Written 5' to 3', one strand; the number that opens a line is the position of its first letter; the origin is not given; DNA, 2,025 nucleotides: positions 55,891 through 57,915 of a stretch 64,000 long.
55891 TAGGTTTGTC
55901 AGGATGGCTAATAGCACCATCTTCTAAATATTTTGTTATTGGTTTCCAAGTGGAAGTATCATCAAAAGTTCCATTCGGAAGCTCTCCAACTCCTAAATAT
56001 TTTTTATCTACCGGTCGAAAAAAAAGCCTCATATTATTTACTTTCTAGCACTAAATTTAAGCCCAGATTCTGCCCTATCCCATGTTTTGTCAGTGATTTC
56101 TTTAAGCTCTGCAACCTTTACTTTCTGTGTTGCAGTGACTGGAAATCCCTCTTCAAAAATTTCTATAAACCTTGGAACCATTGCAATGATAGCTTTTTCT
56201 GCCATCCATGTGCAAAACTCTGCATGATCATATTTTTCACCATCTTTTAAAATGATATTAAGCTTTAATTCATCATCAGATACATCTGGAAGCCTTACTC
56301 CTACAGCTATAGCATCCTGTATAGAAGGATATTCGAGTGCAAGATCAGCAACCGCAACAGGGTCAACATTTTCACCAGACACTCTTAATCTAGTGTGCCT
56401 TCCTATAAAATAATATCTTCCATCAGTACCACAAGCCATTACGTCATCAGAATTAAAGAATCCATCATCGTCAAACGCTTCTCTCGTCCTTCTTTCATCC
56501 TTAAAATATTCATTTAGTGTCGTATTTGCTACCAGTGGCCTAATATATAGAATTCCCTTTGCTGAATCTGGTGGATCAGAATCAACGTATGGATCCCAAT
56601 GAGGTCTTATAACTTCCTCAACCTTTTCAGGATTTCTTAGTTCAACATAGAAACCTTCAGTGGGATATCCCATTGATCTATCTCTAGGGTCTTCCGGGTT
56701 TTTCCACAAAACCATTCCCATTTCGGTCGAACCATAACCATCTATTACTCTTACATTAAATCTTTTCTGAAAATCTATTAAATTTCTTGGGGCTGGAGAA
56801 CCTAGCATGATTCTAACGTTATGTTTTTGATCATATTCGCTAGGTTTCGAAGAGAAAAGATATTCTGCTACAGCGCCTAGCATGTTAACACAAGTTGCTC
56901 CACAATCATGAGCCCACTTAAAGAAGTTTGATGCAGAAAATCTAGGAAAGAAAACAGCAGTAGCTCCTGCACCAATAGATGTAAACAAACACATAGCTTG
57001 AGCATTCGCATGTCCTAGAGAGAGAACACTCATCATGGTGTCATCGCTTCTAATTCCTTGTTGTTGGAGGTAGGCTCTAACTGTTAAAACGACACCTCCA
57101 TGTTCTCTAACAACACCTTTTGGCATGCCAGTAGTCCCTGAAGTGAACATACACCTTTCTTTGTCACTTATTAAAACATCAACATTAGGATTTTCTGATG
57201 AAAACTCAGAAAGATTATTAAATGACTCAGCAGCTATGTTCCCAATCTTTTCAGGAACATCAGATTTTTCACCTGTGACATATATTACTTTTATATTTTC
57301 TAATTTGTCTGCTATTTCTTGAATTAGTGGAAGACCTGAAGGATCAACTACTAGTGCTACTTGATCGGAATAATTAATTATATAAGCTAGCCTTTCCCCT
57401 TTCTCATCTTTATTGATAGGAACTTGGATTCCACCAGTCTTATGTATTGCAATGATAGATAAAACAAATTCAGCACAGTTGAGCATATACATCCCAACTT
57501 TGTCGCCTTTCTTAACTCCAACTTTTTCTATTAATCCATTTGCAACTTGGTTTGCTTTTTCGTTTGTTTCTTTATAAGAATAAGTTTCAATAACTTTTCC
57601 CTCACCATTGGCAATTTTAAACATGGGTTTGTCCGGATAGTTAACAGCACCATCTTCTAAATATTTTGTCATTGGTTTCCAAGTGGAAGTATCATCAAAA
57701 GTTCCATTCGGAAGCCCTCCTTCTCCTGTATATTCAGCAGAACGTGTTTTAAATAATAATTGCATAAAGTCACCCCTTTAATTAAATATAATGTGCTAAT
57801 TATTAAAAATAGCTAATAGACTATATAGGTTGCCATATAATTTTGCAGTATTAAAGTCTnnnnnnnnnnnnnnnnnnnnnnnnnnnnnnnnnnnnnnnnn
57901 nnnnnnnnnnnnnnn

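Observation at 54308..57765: Recent tandem duplication of an acyl-CoA synthetase gene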

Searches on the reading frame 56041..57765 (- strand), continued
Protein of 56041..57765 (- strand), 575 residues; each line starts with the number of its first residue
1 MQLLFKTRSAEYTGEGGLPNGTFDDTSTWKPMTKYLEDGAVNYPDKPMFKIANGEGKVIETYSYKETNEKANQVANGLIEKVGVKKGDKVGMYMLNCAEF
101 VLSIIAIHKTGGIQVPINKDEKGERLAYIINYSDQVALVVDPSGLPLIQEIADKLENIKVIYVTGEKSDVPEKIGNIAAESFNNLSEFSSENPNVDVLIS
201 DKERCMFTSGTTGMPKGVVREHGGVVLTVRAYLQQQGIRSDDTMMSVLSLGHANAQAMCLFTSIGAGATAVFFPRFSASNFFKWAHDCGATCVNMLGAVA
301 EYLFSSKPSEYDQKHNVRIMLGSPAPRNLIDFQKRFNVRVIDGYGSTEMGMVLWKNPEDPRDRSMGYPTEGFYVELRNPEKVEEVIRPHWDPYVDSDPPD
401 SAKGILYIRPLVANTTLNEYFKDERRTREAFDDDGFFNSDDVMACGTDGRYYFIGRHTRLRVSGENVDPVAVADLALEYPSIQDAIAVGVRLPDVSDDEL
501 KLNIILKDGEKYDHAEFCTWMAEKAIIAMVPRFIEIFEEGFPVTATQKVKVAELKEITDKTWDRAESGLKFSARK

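Call 44: predict_structure(alignment_id=A1)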
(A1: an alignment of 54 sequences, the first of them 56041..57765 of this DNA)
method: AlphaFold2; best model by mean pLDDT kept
length: 575 residues; sequences in the alignment: 54
mean_pLDDT: 66.5   pTM: 0.62
mean pLDDT of the five models: 66.5, 65.4, 63.4, 63.0, 59.5
residues with pLDDT >= 90: 167; 70-90: 149; 50-70: 55; < 50: 204
segments of 3 or more residues with pLDDT < 50: 1-4, 206-217, 344-380, 384-468, 487-500, 526-575
pLDDT, mean of each block of 10 residues (from residue 1): 58 90 88 95 97 91 98 97 92 84 93 80 74 87 88 91 91 93 94 92 56 46 80 84 85 73 95 86 94 74 81 92 64 87 45 35 32 36 47 46 30 29 33 30 28 26 37 72 61 38 72 78 48 29 25 28 34 26
secondary structure, 60 per line:
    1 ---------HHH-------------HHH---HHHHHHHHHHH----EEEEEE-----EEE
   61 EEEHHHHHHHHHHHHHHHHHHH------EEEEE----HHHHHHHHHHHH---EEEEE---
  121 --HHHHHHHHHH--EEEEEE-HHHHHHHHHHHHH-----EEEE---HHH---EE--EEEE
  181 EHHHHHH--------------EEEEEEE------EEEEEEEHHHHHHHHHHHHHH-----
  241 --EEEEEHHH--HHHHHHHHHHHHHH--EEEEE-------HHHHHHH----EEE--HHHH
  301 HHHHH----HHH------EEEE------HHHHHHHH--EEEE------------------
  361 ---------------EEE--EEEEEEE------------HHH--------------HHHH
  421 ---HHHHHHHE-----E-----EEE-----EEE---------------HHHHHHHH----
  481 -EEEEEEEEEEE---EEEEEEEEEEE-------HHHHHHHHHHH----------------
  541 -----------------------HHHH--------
elements in order: H32-42 E47-52 E58-63 H64-82 E89-93 H98-109 E113-117 H123-132 E135-140 H142-154 E160-163 E177-181 H182-187 E202-208 E215-221 H222-235 E243-247 H253-266 E269-273 H281-287 E292-294 H297-305 E319-322 H329-336 E339-342 E376-378 E381-387 H417-420 H424-430 E443-445 E451-453 H469-476 E482-492 E496-506 H514-524 H564-567

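Call 47: fold_search(model_id=the predicted structure, library=pdb)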
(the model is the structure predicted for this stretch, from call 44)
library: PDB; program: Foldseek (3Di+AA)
matches with E <= 10: 1888; with E <= 0.001: 622
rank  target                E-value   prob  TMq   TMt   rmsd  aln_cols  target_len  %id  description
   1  4wv3_B                1.8e-25  1.00  0.53  0.59  13.1       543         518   24  Crystal structure of the anthranilate CoA ligase AuaEII in complex with anthranoyl-AMP (released 2015-11-11)
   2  3etc_A                5.2e-25  1.00  0.53  0.57   8.9       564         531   19  2.1 A structure of acyl-adenylate synthetase from Methanosarcina acetivorans containing a link between Lys256 and Cys2 (released 2009-07-07)
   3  1ult_A                6.9e-25  1.00  0.52  0.56  11.6       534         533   21  Crystal structure of tt0168 from Thermus thermophilus HB8 (released 2004-07-27)
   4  3etc_B                9.3e-25  1.00  0.55  0.58   9.1       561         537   21  2.1 A structure of acyl-adenylate synthetase from Methanosarcina acetivorans containing a link between Lys256 and Cys2 (released 2009-07-07)
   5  4wv3_A                2.4e-24  1.00  0.52  0.58  13.3       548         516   23  Crystal structure of the anthranilate CoA ligase AuaEII in complex with anthranoyl-AMP (released 2015-11-11)
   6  3a9v                  2.7e-24  1.00  0.54  0.58  10.4       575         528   19  Crystal structures and enzymatic mechanisms of a Populus tomentosa 4-coumarate--CoA ligase (released 2010-09-08)
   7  4rm3_A                4.9e-24  1.00  0.55  0.61   9.2       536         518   19  Crystal structure of a benzoate coenzyme A ligase with 2-Furoic acid (released 2015-09-30)
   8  3r44                  5.2e-24  1.00  0.49  0.56  13.6       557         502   17  Mycobacterium tuberculosis fatty acyl CoA synthetase (released 2012-02-08)
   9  3a9u                  1.2e-23  1.00  0.51  0.55   9.8       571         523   20  Crystal structures and enzymatic mechanisms of a Populus tomentosa 4-coumarate--CoA ligase (released 2010-09-08)
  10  9g7f_B                1.3e-23  1.00  0.49  0.51  13.1       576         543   20  Cryo-EM structure of Acetyl-coenzyme A synthetase (AcsA) dimer (released 2025-04-16)
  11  5bsr                  1.4e-23  1.00  0.54  0.59   9.0       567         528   19  Crystal structure of 4-coumarate:CoA ligase complexed with adenosine monophosphate and Coenzyme A (released 2016-05-11)
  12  4rlf_A                1.8e-23  1.00  0.56  0.62   9.1       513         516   22  Crystal structure of a benzoate coenzyme A ligase with p-Toluic acid and o-Toluic acid (released 2015-09-30)
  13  6m2o_A                2.9e-23  1.00  0.57  0.62  11.3       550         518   20  Double mutant(H333A/I334A) crystal structure of benzoate coenzyme A ligase (released 2021-01-13)
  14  6qjz                  3.7e-23  1.00  0.52  0.59   9.3       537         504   21  Identificationand Characterization of an Oxalylfrom Grass pea (Lathyrus sativusCoA-Synthetase L.) (released 2020-08-26)
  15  2p2j_A                4.9e-23  1.00  0.57  0.52   9.7       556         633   17  Acetyl-CoA Synthetase, K609A mutation (released 2007-05-29)
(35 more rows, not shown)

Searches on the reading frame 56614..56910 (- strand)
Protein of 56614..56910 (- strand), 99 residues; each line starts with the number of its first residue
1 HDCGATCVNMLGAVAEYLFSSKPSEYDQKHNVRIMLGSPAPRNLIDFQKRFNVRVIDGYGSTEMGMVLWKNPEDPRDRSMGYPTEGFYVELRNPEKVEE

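Call 53: search_solved_structures(query=window:56614-56910:-, max_evalue=0.01, show_alignments=5)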
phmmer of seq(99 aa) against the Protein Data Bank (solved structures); distinct sequences matched with E-value up to 0.01: 6.
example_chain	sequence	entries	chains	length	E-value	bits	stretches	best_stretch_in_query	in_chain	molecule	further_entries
5oe3_A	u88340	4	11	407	0.0001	25.7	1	19-92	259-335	Anthranilate--CoA ligase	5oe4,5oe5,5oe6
4rlf_A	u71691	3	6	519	0.00022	24.6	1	46-93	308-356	Benzoate-coenzyme A ligase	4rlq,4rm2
4rm3_A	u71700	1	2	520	0.00022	24.6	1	46-93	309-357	Benzoate-coenzyme A ligase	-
4eat_A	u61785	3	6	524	0.00022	24.6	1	46-93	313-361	Benzoate-coenzyme A ligase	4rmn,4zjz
6m2u_A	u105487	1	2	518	0.00037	23.9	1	46-93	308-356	Benzoate-coenzyme A ligase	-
6m2o_A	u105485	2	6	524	0.00037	23.9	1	46-93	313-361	Benzoate-coenzyme A ligase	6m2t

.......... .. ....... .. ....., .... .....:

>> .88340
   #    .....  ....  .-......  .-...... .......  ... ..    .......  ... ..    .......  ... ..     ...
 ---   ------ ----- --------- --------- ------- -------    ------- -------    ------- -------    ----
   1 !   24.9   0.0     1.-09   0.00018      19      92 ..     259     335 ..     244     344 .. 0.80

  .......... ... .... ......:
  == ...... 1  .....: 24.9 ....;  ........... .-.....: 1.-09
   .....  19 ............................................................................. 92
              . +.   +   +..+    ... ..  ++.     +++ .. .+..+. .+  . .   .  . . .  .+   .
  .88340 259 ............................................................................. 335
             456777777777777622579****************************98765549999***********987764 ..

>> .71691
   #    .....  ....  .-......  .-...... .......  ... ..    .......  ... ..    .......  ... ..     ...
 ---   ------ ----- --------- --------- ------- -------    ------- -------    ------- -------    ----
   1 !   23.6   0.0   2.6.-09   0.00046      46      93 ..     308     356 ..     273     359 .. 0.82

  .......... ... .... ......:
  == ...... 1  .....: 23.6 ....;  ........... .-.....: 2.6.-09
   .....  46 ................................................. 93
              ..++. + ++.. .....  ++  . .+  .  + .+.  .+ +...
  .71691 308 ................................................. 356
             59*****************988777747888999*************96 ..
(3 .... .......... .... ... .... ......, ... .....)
